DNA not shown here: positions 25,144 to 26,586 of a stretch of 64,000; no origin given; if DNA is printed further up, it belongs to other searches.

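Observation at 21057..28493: Undescribed lipid-tailoring gene cluster: tandem desaturases, ACP, fatty acyl-AMP ligase, FemAB/GNAT-like acyltransferase, sulfotransferase, flanked by an outer-membrane barrel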

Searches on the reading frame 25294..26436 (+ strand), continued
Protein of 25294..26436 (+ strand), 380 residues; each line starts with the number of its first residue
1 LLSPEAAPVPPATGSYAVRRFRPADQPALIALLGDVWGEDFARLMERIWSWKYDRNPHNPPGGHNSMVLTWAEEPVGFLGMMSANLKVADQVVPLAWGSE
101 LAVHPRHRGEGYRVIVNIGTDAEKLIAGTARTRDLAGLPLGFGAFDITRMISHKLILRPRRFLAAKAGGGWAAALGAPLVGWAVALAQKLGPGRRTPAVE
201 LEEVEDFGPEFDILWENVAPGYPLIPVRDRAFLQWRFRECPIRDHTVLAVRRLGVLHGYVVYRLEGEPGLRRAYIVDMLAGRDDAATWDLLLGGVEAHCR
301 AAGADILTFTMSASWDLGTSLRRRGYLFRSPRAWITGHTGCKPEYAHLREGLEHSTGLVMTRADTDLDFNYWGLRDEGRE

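Call 71: search_protein_families(library=pfam, alignment_id=A2, max_evalue=0.01)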
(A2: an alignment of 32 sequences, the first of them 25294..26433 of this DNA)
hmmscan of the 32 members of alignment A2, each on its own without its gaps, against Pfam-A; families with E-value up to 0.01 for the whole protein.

A. member 1, window:25294-26433:+ (380 aa): 1 family
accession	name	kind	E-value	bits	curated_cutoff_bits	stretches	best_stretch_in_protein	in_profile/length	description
PF13527.13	Acetyltransf_9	-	8.8e-05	22.9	25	1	18-112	2-89/127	Acetyltransferase (GNAT) domain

B. families by the number of members that match (of 32 scanned): 8 families
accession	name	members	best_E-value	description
PF13527.13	Acetyltransf_9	28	3.5e-16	Acetyltransferase (GNAT) domain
PF00583.31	Acetyltransf_1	27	9.8e-11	Acetyltransferase (GNAT) family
PF13508.13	Acetyltransf_7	17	2.1e-09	Acetyltransferase (GNAT) domain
PF13673.13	Acetyltransf_10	5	0.00043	Acetyltransferase (GNAT) domain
PF11193.13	DUF2812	1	0.0014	Protein of unknown function (DUF2812)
PF01233.25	NMT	1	0.0018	Myristoyl-CoA:protein N-myristoyltransferase, N-terminal domain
PF18014.7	Acetyltransf_18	1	0.0049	Acetyltransferase (GNAT) domain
PF13302.13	Acetyltransf_3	1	0.0088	Acetyltransferase (GNAT) domain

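Call 85: search_protein_families(library=pfam, proteins=[L024:3428-4267:-, L024:4379-4984:+, L002:11986-13779:-, L026:10953-12008:+, L005:12130-12519:+], max_evalue=0.001)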
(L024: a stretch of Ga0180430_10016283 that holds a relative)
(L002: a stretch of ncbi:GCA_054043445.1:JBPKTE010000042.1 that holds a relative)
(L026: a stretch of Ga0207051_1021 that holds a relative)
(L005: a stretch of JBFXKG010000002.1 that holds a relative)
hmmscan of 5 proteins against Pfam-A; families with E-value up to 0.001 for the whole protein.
L024:3428-4267:- (279 aa): 1 family
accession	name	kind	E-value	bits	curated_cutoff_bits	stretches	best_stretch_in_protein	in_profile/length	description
PF00052.24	Laminin_B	-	4.2e-12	46.5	22.4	1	120-253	1-122/136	Laminin B (Domain IV)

L024:4379-4984:+ (201 aa): 0 families

L002:11986-13779:- (597 aa): 0 families

L026:10953-12008:+ (352 aa): 1 family
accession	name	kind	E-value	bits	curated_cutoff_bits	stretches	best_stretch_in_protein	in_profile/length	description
PF01522.26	Polysacc_deac_1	-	2e-21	76.7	23.1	2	247-311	59-123/124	Polysaccharide deacetylase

L005:12130-12519:+ (129 aa): 0 families

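Call 87: search_dna_similar(query=window:25294-26433:+, collection=plasmids, mode=protein, max_evalue=0.001, max_rows=15)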
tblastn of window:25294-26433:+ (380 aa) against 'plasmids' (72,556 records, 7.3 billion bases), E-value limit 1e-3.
Records with a match: 14; places in all: 14; records where one place covers at least 80% of the query: 0.
Best place of each record, by identity: <60% 14.
By first word of the organism name: Azospirillum 13; Rubrobacter 1.
By predicted mobility (MOB-suite, as given by PLSDB): non-mobilizable 11; mobilizable 3.
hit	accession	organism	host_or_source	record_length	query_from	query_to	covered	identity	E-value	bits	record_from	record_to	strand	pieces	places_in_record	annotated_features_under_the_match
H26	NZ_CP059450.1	Azospirillum brasilense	Prokaryotes,soil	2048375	18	280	69%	28.8%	4e-7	60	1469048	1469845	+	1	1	none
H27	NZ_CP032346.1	Azospirillum brasilense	soil sample,Agricultural field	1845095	18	280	69%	28.6%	3e-6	57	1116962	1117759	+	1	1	record has no annotation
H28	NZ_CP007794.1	Azospirillum argentinense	Triticum aestivum L.,Root,wheat ...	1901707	18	280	69%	28.6%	4e-6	57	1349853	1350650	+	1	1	record has no annotation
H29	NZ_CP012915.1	Azospirillum brasilense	Digitaria eriantha,microbe,root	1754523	18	280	69%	28.6%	4e-6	57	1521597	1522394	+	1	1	none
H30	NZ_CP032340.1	Azospirillum brasilense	soil sample,Agricultural field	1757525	18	280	69%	28.6%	4e-6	57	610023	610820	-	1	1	none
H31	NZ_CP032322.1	Azospirillum argentinense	soil sample,Agricultural field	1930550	18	280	69%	28.2%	3e-6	57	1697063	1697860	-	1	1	record has no annotation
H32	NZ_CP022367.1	Azospirillum sp. TSH58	single cell,paddy soils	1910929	18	280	69%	26.7%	7e-6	56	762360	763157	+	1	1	record has no annotation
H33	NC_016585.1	Azospirillum lipoferum 4B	-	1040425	18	280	69%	26.6%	9e-6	56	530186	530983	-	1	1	none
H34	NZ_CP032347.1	Azospirillum brasilense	soil sample,Agricultural field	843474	18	280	69%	26.5%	2e-6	57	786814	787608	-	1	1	GNAT family N-acetyltransferase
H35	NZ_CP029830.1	Azospirillum ramasamyi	single cell,Cow dung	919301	18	280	69%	26.2%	1e-5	55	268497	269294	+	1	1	GNAT family N-acetyltransferase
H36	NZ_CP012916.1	Azospirillum brasilense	Digitaria eriantha,microbe,root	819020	18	280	69%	26.1%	2e-6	58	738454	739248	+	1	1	GNAT family N-acetyltransferase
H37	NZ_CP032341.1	Azospirillum brasilense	soil sample,Agricultural field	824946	18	280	69%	26.1%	2e-6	58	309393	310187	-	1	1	GNAT family N-acetyltransferase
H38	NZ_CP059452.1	Azospirillum brasilense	Prokaryotes,soil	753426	18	280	69%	26.1%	5e-6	56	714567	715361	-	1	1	GNAT family N-acetyltransferase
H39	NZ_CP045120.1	Rubrobacter tropicus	single pure culture,marine sediment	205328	195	333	37%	37.4%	8e-6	56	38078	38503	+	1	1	hypothetical protein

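Call 88: get_annotated_region(hit=H34, flank=9000)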
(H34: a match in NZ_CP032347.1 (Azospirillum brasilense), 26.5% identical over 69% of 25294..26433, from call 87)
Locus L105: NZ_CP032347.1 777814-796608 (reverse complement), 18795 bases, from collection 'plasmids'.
description: Azospirillum brasilense strain MTCC4039 plasmid p2, complete sequence
organism: Azospirillum brasilense (NCBI taxid 192)
taxonomy: Bacteria; Pseudomonadota; Alphaproteobacteria; Rhodospirillales; Azospirillaceae; Azospirillum; Azospirillum brasilense
host: -; source: soil sample,Agricultural field; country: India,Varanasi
typing (MOB-suite, as given by PLSDB): non-mobilizable
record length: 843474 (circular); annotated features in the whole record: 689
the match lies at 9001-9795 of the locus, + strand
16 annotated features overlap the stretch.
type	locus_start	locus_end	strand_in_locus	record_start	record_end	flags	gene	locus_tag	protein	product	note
CDS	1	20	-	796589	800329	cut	putA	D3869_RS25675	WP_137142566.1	trifunctional transcriptional regulator/proline dehydrogenase/L-glutamate gamma-semialdehyde dehydrogenase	GO:0006561 - proline biosynthetic process [Evidence IEA]; GO:0006355 - regulation of DNA-templated transcription ...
CDS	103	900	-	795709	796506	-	proC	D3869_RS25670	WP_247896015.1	pyrroline-5-carboxylate reductase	GO:0006561 - proline biosynthetic process [Evidence IEA]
CDS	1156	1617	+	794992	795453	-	-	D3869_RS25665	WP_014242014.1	Lrp/AsnC ligand binding domain-containing protein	-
CDS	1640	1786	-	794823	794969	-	-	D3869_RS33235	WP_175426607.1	hypothetical protein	-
CDS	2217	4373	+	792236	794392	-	-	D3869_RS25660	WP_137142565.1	carbohydrate-binding domain-containing protein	-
CDS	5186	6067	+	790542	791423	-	-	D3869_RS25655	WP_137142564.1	glycosyltransferase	-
CDS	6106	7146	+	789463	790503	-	-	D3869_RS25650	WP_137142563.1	polysaccharide deacetylase family protein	GO:0005975 - carbohydrate metabolic process [Evidence IEA]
CDS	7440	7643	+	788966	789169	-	-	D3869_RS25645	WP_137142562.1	hypothetical protein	-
CDS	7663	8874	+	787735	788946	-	-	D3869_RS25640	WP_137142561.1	right-handed parallel beta-helix repeat-containing protein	-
CDS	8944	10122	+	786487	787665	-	-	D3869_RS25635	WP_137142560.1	GNAT family N-acetyltransferase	-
CDS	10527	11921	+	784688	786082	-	-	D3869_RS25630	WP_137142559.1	nucleotide sugar dehydrogenase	-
CDS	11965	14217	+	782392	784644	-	-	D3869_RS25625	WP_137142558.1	polysaccharide biosynthesis tyrosine autokinase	-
CDS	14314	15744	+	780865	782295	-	-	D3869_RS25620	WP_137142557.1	O-antigen ligase family protein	-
CDS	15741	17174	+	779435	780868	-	-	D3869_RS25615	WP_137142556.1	oligosaccharide flippase family protein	-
CDS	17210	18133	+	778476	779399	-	-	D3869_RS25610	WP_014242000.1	glycosyltransferase family 2 protein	-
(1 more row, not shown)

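Call 89: find_encoding_contigs(protein=P0267, flank=9000, max_places=2)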
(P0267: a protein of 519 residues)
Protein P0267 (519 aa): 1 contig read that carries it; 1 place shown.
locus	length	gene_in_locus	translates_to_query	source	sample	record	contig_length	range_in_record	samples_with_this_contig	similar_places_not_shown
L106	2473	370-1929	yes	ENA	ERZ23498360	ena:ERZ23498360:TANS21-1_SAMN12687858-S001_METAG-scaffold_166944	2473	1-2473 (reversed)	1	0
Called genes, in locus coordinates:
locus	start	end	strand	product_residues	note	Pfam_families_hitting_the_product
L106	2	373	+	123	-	?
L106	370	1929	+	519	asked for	PF00550:PP-binding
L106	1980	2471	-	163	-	?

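Call 90: find_encoding_contigs(protein=P0315, flank=9000, max_places=2)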
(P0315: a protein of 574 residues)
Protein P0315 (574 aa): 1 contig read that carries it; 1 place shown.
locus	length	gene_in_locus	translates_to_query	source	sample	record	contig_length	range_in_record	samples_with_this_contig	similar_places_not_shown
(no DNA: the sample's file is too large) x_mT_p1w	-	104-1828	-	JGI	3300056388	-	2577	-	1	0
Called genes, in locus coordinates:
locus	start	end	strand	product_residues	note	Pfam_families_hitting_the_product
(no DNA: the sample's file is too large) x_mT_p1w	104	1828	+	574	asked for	PF00550:PP-binding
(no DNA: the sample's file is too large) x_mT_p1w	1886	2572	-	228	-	-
